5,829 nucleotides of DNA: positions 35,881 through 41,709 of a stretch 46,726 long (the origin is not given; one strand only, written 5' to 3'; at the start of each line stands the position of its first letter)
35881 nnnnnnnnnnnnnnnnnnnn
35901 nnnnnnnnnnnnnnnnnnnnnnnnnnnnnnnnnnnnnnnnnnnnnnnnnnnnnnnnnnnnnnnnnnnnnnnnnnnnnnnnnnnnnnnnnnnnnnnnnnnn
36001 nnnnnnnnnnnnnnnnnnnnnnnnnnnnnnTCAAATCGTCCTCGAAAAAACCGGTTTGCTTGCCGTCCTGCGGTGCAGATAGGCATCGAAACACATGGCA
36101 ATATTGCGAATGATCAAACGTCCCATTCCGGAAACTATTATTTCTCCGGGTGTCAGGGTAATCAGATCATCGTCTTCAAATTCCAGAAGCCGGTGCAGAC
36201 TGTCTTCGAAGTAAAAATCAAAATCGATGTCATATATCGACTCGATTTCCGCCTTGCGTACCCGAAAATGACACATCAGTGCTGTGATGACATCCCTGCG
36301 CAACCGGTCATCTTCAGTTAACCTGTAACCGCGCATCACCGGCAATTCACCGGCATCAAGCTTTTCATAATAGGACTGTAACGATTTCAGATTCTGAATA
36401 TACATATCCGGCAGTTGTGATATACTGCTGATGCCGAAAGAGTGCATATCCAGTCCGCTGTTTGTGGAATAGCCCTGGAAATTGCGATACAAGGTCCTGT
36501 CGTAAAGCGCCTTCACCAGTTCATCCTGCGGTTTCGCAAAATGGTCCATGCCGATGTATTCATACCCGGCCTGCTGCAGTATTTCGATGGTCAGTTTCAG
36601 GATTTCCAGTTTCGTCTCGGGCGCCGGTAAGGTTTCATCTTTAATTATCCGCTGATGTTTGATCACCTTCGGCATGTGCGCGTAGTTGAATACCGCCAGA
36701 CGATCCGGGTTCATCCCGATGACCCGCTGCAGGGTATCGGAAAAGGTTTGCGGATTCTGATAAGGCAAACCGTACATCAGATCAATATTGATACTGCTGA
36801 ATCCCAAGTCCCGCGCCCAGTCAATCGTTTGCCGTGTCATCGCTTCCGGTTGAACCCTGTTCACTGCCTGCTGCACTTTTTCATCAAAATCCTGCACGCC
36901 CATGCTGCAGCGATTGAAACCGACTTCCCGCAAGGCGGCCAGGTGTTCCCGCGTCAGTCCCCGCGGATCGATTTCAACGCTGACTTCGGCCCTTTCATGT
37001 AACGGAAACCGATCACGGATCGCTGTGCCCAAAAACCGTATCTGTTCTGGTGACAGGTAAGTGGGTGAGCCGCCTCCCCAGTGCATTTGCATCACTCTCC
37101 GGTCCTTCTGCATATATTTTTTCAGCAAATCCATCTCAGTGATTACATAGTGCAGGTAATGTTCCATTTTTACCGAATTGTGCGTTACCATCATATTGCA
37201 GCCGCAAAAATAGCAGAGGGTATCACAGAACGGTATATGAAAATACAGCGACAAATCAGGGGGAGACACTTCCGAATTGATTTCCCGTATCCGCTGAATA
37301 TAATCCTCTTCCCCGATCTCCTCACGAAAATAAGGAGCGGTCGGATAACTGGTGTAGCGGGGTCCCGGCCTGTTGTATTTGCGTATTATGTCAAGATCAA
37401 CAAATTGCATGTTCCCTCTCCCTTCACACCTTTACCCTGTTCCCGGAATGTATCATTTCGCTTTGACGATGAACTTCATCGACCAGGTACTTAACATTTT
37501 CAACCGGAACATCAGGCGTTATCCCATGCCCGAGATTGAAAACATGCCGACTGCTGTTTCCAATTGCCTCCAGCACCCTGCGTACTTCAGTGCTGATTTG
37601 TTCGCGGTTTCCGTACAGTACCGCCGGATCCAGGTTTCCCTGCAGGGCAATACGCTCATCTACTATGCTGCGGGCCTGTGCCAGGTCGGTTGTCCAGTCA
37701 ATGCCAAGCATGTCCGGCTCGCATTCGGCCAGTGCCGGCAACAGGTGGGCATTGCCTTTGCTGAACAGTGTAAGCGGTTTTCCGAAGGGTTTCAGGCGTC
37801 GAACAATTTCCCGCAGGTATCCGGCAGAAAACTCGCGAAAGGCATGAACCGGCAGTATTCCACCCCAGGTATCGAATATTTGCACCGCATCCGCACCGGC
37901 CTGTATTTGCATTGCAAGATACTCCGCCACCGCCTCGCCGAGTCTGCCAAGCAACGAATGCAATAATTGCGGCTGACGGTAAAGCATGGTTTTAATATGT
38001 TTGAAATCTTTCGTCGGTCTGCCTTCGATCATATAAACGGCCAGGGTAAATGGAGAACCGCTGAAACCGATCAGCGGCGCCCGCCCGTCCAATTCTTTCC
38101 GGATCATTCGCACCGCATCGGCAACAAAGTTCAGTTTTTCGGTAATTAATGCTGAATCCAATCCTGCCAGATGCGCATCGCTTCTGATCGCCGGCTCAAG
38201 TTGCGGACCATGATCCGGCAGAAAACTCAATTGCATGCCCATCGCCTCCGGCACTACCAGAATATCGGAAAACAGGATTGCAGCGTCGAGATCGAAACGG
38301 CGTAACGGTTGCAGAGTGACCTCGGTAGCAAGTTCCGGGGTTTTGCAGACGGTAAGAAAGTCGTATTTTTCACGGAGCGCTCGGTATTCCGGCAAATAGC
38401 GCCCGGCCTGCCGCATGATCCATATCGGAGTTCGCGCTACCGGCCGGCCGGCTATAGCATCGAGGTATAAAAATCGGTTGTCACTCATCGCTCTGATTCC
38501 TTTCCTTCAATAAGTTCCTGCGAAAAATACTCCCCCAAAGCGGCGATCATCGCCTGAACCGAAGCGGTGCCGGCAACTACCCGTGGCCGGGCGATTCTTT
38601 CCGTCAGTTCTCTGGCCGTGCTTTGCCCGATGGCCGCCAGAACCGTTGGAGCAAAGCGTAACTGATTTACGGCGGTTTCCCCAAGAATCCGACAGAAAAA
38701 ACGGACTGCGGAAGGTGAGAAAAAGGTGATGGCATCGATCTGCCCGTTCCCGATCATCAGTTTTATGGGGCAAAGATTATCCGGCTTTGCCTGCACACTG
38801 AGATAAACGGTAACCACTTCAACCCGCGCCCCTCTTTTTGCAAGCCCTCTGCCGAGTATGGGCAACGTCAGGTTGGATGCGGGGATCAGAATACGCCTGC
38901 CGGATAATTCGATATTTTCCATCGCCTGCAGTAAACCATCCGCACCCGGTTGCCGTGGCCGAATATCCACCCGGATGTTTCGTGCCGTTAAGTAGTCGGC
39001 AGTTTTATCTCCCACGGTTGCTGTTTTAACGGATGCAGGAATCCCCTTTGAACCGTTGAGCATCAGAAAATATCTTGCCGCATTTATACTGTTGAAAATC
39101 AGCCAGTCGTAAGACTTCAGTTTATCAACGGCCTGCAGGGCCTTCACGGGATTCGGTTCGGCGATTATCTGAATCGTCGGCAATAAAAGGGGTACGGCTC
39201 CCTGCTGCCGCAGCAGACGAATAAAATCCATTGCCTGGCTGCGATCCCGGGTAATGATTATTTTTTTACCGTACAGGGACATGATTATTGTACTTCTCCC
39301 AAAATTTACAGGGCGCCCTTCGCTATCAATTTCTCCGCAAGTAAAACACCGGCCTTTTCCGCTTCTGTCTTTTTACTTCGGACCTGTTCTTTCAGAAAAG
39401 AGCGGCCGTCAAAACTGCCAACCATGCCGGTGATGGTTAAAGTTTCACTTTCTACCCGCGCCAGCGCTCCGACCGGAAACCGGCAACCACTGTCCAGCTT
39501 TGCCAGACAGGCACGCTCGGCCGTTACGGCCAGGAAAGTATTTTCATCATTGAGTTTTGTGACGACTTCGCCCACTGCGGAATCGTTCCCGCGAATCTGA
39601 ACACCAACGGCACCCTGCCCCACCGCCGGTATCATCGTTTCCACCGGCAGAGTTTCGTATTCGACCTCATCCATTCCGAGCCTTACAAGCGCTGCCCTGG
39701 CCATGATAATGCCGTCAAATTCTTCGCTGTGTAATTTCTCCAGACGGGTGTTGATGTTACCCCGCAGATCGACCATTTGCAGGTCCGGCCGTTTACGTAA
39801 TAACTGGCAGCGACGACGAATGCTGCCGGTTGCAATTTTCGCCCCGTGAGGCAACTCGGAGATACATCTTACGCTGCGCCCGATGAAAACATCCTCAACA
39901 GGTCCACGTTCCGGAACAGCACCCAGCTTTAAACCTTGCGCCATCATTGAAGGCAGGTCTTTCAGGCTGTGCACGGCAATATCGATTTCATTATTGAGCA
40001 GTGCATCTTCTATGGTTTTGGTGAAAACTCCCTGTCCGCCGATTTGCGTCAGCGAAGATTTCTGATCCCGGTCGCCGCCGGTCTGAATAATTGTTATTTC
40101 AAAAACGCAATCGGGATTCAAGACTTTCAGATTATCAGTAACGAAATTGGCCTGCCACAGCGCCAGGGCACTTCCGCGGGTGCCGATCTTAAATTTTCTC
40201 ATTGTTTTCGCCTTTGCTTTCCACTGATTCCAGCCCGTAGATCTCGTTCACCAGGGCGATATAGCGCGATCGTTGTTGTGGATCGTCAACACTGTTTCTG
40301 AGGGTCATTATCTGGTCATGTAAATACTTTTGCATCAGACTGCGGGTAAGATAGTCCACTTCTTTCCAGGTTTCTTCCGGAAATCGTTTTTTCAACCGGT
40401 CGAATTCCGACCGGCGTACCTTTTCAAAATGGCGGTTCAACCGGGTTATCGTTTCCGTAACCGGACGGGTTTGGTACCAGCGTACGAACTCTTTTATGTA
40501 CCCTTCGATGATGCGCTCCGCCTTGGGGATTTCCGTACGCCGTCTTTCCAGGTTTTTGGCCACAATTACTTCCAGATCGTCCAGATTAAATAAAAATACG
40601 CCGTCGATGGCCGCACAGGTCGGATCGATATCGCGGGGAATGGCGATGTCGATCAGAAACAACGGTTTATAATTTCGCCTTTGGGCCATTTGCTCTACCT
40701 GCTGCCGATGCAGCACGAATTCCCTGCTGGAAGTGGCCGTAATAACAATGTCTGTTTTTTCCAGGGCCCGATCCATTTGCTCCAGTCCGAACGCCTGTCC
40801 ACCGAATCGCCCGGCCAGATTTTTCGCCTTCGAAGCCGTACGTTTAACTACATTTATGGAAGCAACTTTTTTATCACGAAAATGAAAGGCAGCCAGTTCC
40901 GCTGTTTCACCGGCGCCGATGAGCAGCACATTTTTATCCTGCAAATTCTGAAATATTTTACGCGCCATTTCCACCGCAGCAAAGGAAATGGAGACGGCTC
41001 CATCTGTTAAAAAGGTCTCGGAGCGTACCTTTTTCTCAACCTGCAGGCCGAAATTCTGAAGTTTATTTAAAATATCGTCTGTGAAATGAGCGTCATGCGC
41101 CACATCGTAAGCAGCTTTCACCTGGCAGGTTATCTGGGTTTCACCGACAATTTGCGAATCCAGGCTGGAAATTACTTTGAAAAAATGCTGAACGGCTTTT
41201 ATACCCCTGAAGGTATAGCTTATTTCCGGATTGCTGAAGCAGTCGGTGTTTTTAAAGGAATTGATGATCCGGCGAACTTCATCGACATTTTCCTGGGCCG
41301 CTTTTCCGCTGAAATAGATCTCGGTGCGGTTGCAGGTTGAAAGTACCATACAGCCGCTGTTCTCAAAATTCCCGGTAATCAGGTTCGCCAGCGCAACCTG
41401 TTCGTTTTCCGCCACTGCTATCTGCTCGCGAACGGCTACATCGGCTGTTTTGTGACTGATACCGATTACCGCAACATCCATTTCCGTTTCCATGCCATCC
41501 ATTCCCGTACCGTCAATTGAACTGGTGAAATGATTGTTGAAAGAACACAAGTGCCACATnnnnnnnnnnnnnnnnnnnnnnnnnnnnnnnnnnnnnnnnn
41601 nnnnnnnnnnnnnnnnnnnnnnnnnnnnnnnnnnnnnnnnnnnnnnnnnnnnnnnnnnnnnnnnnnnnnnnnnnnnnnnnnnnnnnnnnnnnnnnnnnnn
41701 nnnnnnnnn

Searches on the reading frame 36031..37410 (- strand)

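Call 64: search_protein_families(library=pfam, proteins=[window:36031-37410:-], max_evalue=0.000001)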
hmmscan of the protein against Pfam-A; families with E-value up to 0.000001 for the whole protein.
window:36031-37410:- (459 aa): 1 family
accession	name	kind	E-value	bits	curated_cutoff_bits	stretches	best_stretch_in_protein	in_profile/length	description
PF04055.27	Radical_SAM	-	1.2e-22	81.3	29.5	1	57-229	2-165/166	Radical SAM superfamily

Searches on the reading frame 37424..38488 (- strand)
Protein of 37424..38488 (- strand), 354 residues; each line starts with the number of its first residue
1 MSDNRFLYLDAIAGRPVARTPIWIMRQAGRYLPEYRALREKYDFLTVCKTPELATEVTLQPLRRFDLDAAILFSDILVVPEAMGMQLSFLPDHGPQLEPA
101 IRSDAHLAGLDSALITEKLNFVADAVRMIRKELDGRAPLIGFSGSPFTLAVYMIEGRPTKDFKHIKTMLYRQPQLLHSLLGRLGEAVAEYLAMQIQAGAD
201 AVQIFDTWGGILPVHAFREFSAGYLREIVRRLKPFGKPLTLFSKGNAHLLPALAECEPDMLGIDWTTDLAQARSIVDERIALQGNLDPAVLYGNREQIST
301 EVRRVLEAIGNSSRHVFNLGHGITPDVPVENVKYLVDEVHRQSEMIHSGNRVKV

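Call 64: search_protein_families(library=pfam, proteins=[window:37424-38488:-], max_evalue=0.000001)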
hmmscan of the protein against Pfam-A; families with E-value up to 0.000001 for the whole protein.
window:37424-38488:- (354 aa): 1 family
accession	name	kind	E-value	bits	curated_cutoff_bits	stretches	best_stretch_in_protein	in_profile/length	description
PF01208.23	URO-D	-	1.1e-132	442.7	23.9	1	8-341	6-345/346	Uroporphyrinogen decarboxylase (URO-D)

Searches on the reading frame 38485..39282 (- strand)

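Call 64: search_protein_families(library=pfam, proteins=[window:38485-39282:-], max_evalue=0.000001)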
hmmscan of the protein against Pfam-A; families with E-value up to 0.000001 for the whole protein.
window:38485-39282:- (265 aa): 1 family
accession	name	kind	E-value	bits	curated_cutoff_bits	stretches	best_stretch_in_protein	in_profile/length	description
PF02602.20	HEM4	-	7.4e-47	159.8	27.5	1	20-247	3-231/231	Uroporphyrinogen-III synthase HemD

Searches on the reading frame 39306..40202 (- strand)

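Call 64: search_protein_families(library=pfam, proteins=[window:39306-40202:-], max_evalue=0.000001)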
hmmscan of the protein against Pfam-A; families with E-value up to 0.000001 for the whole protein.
window:39306-40202:- (298 aa): 2 families
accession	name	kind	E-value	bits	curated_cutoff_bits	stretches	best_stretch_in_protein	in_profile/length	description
PF01379.25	Porphobil_deam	-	3.8e-77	258.9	22.1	1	5-210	2-205/207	Porphobilinogen deaminase, dipyromethane cofactor binding domain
PF03900.20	Porphobil_deamC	-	1.4e-16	61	26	1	223-293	1-73/74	Porphobilinogen deaminase, C-terminal domain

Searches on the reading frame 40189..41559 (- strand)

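Call 64: search_protein_families(library=pfam, proteins=[window:40189-41559:-], max_evalue=0.000001)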
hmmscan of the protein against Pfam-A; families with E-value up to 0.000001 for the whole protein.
window:40189-41559:- (456 aa): 3 families
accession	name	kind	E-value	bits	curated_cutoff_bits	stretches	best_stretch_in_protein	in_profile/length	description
PF01488.26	Shikimate_DH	-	1.9e-41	141.9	24.3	1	197-332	1-138/138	Shikimate / quinate 5-dehydrogenase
PF05201.20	GlutR_N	-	1.1e-40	139.3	27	1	32-182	1-151/151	Glutamyl-tRNAGlu reductase, N-terminal domain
PF00745.25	GlutR_dimer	-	1.7e-22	80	22.9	1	346-443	1-99/99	Glutamyl-tRNAGlu reductase, dimerisation domain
